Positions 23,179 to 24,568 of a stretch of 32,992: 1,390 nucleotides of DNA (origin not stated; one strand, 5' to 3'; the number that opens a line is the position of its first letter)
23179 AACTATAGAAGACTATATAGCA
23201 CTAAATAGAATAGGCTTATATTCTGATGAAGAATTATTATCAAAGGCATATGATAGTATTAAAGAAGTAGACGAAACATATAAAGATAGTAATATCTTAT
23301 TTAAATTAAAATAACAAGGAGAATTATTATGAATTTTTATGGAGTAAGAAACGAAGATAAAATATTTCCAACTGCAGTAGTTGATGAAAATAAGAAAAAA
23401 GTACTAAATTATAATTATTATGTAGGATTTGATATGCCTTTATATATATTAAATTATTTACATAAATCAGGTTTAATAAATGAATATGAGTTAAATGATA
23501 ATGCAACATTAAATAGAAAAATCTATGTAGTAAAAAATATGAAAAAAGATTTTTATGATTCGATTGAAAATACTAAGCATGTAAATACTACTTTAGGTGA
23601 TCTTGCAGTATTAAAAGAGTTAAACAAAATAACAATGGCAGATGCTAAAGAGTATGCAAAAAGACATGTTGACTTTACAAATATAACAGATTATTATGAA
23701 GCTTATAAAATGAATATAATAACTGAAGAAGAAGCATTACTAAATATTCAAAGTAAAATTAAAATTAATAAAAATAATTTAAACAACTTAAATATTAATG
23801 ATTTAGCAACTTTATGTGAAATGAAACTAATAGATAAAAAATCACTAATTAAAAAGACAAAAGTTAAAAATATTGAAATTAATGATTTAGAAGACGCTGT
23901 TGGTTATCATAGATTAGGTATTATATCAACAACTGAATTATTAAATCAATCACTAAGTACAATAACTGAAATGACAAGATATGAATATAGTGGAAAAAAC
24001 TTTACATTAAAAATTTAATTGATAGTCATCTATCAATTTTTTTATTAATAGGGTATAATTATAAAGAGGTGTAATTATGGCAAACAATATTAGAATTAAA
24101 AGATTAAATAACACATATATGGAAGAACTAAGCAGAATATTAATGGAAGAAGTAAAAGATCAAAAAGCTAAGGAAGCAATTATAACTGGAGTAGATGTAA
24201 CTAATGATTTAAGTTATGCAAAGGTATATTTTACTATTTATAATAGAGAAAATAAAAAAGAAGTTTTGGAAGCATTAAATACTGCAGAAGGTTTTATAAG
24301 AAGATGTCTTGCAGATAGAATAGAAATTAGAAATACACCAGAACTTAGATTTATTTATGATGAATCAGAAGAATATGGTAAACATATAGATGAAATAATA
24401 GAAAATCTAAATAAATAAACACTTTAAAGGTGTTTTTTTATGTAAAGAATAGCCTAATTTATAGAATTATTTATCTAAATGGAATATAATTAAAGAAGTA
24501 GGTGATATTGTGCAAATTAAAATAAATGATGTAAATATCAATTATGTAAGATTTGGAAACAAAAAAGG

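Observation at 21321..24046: Terminator-bounded cassette of tandem paralogues built from a SHOCT-like 24-aa repeat, inserted between infB and rbfA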

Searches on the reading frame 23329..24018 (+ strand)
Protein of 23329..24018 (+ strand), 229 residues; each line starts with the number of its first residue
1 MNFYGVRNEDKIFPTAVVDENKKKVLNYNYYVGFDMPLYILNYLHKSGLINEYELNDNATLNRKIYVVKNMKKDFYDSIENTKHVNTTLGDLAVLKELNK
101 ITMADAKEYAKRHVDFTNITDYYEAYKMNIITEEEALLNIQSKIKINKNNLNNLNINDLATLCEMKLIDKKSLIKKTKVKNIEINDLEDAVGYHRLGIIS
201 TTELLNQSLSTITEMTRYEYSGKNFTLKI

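Call 5: search_protein_families(library=pfam, proteins=[window:23329-24018:+], max_evalue=10)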
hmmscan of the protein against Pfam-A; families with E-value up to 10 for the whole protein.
window:23329-24018:+ (229 aa): 1 family
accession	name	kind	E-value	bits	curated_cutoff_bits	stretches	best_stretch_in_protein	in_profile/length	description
PF09851.14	SHOCT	-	0.54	10.5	27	0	123-135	7-19/28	Short C-terminal domain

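Call 7: find_homologous_proteins(query=window:23329-24015:+, max_evalue=0.001)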
Query window:23329-24015:+ (229 aa): 1 proteins with E <= 0.001 among 677 candidates.
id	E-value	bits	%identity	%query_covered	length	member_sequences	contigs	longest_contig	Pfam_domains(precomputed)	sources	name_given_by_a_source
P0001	3.9e-140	483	100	100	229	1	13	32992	-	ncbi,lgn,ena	-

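Call 8: search_protein_families(library=ncbifam, proteins=[window:23329-24018:+], max_evalue=1)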
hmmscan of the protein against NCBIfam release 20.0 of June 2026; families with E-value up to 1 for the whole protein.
window:23329-24018:+ (229 aa): 3 families
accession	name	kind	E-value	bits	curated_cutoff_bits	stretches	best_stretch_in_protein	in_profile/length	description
TIGR02688.1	TIGR02688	equivalog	0.00016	20.5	329.3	1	12-139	4-122/449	BREX system Lon protease-like protein BrxL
NF006432.0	PRK08706.1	equivalog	0.0019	17.5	384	1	6-73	90-155/289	lipid A biosynthesis lauroyl acyltransferase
NF008070.2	PRK10807.1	equivalog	0.053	12.2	525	1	77-197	350-471/542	intermembrane transport protein PqiB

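Call 9: search_protein_families(library=phrogs, proteins=[window:23329-24018:+], max_evalue=1)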
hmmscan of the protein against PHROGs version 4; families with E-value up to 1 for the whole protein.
window:23329-24018:+ (229 aa): 3 families
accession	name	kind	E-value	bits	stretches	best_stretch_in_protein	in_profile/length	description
phrog_7008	-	unknown function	0.057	14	1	8-60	84-136/216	-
phrog_7535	-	unknown function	0.13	13.5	1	99-117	2-20/65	-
phrog_11233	-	DNA, RNA and nucleotide metabolism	0.96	9.8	1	41-88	69-116/297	replication initiation protein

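Call 10: find_encoding_contigs(protein=P0001, flank=6000, max_places=10)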
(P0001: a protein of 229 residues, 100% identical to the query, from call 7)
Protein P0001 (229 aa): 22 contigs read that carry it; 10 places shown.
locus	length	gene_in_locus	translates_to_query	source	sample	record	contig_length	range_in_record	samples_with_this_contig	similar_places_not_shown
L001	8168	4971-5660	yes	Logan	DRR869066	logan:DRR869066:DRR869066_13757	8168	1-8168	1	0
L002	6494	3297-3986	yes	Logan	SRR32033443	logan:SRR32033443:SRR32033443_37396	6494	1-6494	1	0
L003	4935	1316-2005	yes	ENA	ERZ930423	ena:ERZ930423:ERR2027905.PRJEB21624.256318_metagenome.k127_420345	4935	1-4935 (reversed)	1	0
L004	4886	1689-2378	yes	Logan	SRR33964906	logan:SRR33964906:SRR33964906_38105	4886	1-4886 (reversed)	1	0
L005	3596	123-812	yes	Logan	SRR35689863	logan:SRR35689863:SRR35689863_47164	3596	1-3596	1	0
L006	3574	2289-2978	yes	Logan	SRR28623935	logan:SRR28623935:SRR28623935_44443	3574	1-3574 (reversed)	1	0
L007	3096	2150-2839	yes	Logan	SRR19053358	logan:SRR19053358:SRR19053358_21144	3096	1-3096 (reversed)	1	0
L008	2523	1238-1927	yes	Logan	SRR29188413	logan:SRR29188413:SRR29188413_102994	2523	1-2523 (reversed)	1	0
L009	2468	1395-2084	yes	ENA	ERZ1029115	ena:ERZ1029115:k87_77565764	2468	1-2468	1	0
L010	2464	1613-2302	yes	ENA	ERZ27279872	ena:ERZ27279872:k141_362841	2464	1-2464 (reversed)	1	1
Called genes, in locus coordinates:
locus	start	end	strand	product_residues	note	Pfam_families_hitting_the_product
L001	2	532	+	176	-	?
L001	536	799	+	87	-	PF04296:YlxR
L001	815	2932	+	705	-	PF04760:IF2_N, PF00009:GTP_EFTU, PF00025:Arf (weak), PF01926:MMR_HSR1, PF02421:FeoB_N (faint), PF22042:EF-G_D2, PF03144:GTP_EFTU_D2 (faint), PF11987:IF-2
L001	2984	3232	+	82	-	-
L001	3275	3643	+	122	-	-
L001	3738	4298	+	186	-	-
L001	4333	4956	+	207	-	-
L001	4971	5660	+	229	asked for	-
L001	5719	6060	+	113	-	PF02033:RBFA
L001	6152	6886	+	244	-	PF00561:Abhydrolase_1, PF12146:Hydrolase_4, PF12697:Abhydrolase_6, PF20408:Abhydrolase_11 (weak)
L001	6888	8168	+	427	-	?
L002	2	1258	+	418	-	?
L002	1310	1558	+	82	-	-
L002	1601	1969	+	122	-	-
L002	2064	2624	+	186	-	-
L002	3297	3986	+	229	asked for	-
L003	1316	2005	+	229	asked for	-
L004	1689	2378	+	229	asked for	-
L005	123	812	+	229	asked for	-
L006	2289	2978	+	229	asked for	-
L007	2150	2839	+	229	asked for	-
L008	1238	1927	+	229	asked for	-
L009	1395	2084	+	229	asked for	-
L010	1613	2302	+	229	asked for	-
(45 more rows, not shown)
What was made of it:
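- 23329..24018 (+): Paralogue E, 229 aa, with a low-confidence N-terminal extension of about 35 aa plus five repeats. Repeats start at aa 36, 87, 117, 154 and 182 (nt 23434, 23587, 23677, 23788, 23872). The identical protein occurs on at least 22 metagenome contigs (call 10).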

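Call 18: search_protein_representatives(alignment_id=A1)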
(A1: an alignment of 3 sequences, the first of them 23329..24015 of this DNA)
Query: 3 sequences, 213 profile positions. Proteins with E-value up to 0.001 (for the whole library): 3; up to 1e-10: 3; up to 1e-30: 3. The best 3 are listed.
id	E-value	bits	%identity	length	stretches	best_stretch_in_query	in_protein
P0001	1.4e-94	331.9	-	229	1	1-213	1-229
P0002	7.9e-91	319.7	-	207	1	1-212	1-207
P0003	2.3e-59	216.8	-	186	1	6-201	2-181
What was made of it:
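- No homologue exists in 5.8e9 or 1.84e9 proteins (calls 7, 18).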

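Call 28: predict_structure(alignment_id=A1)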
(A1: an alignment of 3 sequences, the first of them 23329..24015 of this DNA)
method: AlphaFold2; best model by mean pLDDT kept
length: 229 residues; sequences in the alignment: 3
mean_pLDDT: 72.3   pTM: 0.73
mean pLDDT of the five models: 72.3, 68.4, 68.3, 67.4, 55.7
residues with pLDDT >= 90: 52; 70-90: 99; 50-70: 25; < 50: 53
segments of 3 or more residues with pLDDT < 50: 1-19, 22-33, 77-82, 213-227
pLDDT, mean of each block of 10 residues (from residue 1): 26 40 39 64 84 75 87 60 69 93 95 77 93 91 79 86 90 78 78 90 78 43 46
secondary structure, 60 per line:
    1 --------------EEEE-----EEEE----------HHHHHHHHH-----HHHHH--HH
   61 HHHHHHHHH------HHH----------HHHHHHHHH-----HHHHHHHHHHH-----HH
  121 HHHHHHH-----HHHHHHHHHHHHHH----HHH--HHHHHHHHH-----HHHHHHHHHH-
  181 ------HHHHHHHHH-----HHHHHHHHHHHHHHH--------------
elements in order: E15-18 E24-27 H38-46 H52-56 H59-69 H89-97 H103-113 H119-127 H133-146 H156-164 H170-179 H187-195 H201-215
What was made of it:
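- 23329..24018 (+): The AF2 model has pLDDT 72 and pTM 0.73 (call 28).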

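Call 31: fold_search(model_id=the predicted structure, library=pdb)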
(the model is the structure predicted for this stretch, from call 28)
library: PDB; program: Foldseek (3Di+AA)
matches with E <= 10: 150; with E <= 0.001: 0
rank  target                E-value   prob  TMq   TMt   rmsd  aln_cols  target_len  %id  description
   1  5i9f_A                3.5e-01  0.23  0.24  0.17  10.6       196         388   15  Crystal structure of designed pentatricopeptide repeat protein dPPR-U10 in complex with its target RNA U10 (released 2016-04-27)
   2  6een_C                5.9e-01  0.14  0.22  0.18  12.7       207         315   15  Crystal structure of a designer Pentatrico Peptide RNA binding protein, bound to a complex RNA target and featuring an (released 2019-08-21)
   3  6een_B                6.5e-01  0.15  0.24  0.19  10.9       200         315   15  Crystal structure of a designer Pentatrico Peptide RNA binding protein, bound to a complex RNA target and featuring an (released 2019-08-21)
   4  8j8p_C                8.4e-01  0.21  0.30  0.11  12.2       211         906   18  Structure of the four-component Paf1 complex from Saccharomyces eubayanus (released 2023-05-24)
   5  2bb5_A                8.4e-01  0.14  0.25  0.18  11.3       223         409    8  Structure of Human Transcobalamin in complex with Cobalamin (released 2006-04-04)
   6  7b2m_B                8.4e-01  0.14  0.24  0.13  11.3       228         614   10  Cryo-EM structure of complement C4b in complex with nanobody E3 (released 2022-03-02)
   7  6een_D                9.8e-01  0.13  0.23  0.19  10.8       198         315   15  Crystal structure of a designer Pentatrico Peptide RNA binding protein, bound to a complex RNA target and featuring an (released 2019-08-21)
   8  5hcd_A                1.0e+00  0.25  0.39  0.13   9.2       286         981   10  Ternary complex of human Complement C5 with Ornithodoros moubata OmCI and Rhipicephalus microplus RaCI2 (released 2016-03-30)
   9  8uh2_H                1.1e+00  0.18  0.34  0.12   9.9       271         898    8  Complex of C3b with the inhibitor albicin (released 2024-05-08)
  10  5i9g_C                1.1e+00  0.13  0.23  0.17  14.0       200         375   15  Crystal structure of designed pentatricopeptide repeat protein dPPR-U8C2 in complex with its target RNA U8C2 (released 2016-04-27)
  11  9qk2_G                1.3e+00  0.13  0.29  0.10  11.5       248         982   10  Structure of the Complement classical and lectin pathway C3 convertase in complex with substrate C3 (released 2025-12-24)
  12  9g6k_Lb               1.4e+00  0.13  0.26  0.14  12.6       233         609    9  LSU structure derived from the LSU sample of the mitoribosome from T. gondii. (released 2024-12-11)
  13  8fnc_8                1.4e+00  0.10  0.22  0.13  11.9       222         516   15  Cryo-EM structure of RNase-treated RESC-C in trypanosomal RNA editing (released 2023-07-19)
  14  9i05_Xh               1.5e+00  0.13  0.25  0.16  12.9       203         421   10  Cryo-EM structure of the large subunit of the mitochondrial ribosome from Toxoplasma gondii (released 2025-06-11)
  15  8a22_AN               1.6e+00  0.11  0.25  0.16  15.2       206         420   14  Structure of the mitochondrial ribosome from Polytomella magna (released 2022-11-16)
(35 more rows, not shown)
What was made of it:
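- The top, non-significant Foldseek hits include RNA-binding PPR repeats (call 31).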

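Call 39: fold_search(model_id=the predicted structure, library=viral)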
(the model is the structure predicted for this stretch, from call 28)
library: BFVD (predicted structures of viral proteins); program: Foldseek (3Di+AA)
matches with E <= 10: 150; with E <= 0.001: 0
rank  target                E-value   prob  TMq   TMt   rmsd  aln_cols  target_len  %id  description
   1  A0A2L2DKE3            6.6e-01  0.12  0.21  0.16  17.8       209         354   13  Uncharacterized protein [Acanthamoeba polyphaga mimivirus]
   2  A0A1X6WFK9            7.7e-01  0.05  0.15  0.11  25.4       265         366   17  (no name in the UniProt tables at hand)
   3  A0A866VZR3            8.1e-01  0.11  0.19  0.12  17.5       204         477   11  Uncharacterized protein [Banggai cardinalfish iridovirus]
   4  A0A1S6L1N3            1.2e+00  0.06  0.19  0.12  18.6       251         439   16  (no name in the UniProt tables at hand)
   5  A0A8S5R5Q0            1.3e+00  0.03  0.12  0.06  21.0       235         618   13  Uncharacterized protein [Myoviridae sp. ctxbQ4]
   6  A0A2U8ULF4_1          1.6e+00  0.06  0.16  0.06  23.5       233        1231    9  (no name in the UniProt tables at hand)
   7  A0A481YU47            1.6e+00  0.03  0.14  0.11  21.5       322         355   14  Uncharacterized protein [Marseillevirus LCMAC101]
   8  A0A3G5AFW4            1.9e+00  0.05  0.14  0.12  12.4       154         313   16  Uncharacterized protein [Solivirus sp.]
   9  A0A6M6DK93            2.3e+00  0.04  0.17  0.09  18.2       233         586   16  (no name in the UniProt tables at hand)
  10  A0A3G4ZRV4            2.5e+00  0.09  0.27  0.28  13.7       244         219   12  BTB domain-containing protein [Dasosvirus sp.]
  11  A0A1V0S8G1            2.5e+00  0.07  0.24  0.13  15.7       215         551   14  Tetratricopeptide repeat protein [Catovirus CTV1]
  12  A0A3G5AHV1            2.5e+00  0.03  0.15  0.14  19.5       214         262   16  Uncharacterized protein (Fragment) [Satyrvirus sp.]
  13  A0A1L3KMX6            2.6e+00  0.04  0.16  0.10  17.5       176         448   12  Uncharacterized protein [Hubei diptera virus 11]
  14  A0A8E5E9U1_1          2.9e+00  0.02  0.12  0.03  25.9       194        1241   16  Structural protein [Tenacibaculum phage Gundel_1]
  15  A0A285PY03            3.2e+00  0.02  0.12  0.11  19.3       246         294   13  Ankyrin repeat [Cedratvirus lausannensis]
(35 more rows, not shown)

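Call 41: find_related_loci(query=A1, collection=metagenome_contigs, flank=8000)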
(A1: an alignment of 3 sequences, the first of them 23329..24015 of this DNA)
Query A1 (229 aa) in metagenome_contigs; peptide patterns used: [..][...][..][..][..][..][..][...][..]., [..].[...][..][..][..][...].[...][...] (x = any residue, [..] = any of these).
600 stretches matched a pattern, but none encodes a relative of the query by tblastn (E <= 1e-3).

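Call 58: search_protein_families(library=padloc, proteins=[window:23329-24018:+], max_evalue=1)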
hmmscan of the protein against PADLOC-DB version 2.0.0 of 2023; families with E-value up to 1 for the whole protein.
window:23329-24018:+ (229 aa): 0 families

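Call 59: search_dna_similar(query=window:23329-24015:+, collection=phages, mode=protein, max_evalue=1, max_rows=10)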
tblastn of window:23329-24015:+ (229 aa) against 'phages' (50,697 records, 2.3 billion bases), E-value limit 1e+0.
No match.

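Call 77: find_related_loci(query=A1, collection=viral_contigs, flank=5000)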
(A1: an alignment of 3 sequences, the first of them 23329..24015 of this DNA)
Query A1 (229 aa) in viral_contigs; peptide patterns used: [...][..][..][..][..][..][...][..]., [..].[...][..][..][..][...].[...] (x = any residue, [..] = any of these).
318 stretches matched a pattern, but none encodes a relative of the query by tblastn (E <= 1e-3).

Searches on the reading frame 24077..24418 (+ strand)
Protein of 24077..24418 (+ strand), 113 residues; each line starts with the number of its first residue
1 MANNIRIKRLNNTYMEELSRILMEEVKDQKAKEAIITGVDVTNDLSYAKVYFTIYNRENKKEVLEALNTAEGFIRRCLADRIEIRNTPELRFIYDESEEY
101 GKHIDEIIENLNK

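Call 5: search_protein_families(library=pfam, proteins=[window:24077-24418:+], max_evalue=10)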
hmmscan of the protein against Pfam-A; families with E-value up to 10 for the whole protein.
window:24077-24418:+ (113 aa): 4 families
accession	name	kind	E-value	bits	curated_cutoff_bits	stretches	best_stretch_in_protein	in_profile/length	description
PF02033.23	RBFA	-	2.6e-33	114.9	34.7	1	6-108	1-105/105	Ribosome-binding factor A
PF11266.14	Ald_deCOase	-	0.0065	16.8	28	1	3-68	28-92/218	Long-chain fatty aldehyde decarbonylase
PF22978.1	HAD_Pex22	-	0.041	14.2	27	1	17-53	40-76/135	Peroxisome biogenesis protein 22, Haloacid dehydrogenase-like domain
PF16821.10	C_Hendra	-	0.041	14.2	30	1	11-65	62-117/153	C protein from hendra and measles viruses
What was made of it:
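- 24077..24418 (+): rbfA, downstream boundary gene. Pfam RBFA, E 2.6e-33 (call 5).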
